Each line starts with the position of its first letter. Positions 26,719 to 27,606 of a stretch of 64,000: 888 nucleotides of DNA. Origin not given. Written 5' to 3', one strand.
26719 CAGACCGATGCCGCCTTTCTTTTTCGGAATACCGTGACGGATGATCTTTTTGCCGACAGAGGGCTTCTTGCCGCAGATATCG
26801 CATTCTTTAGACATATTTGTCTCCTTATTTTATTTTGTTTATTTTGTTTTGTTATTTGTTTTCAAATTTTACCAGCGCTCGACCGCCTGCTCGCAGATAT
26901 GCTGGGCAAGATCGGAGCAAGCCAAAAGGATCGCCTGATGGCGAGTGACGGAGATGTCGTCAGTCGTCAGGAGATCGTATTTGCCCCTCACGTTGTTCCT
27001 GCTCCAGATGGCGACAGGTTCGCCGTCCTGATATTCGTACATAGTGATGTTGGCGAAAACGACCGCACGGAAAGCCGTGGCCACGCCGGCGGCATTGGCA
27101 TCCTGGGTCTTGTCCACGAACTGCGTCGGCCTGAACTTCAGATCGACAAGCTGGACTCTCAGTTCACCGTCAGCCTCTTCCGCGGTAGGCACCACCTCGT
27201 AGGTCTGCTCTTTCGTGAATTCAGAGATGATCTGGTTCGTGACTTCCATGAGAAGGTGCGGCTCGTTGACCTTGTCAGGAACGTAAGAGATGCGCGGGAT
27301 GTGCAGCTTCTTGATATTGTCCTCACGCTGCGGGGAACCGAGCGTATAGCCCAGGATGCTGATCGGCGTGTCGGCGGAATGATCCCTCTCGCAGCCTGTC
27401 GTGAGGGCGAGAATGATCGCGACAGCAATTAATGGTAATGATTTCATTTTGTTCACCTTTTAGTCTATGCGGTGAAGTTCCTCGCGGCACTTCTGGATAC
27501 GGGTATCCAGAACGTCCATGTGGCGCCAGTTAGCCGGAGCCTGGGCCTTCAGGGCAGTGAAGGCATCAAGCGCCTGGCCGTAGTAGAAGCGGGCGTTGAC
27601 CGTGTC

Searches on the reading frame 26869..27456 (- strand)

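Call 51: search_protein_families(library=pfam, proteins=[window:26869-27456:-], max_evalue=0.01)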
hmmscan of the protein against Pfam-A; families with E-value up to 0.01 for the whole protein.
window:26869-27456:- (195 aa): 1 family
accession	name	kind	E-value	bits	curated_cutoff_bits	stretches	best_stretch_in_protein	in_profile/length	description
PF04390.17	LptE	-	0.0013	19.8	23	1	62-187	12-114/118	Lipopolysaccharide-assembly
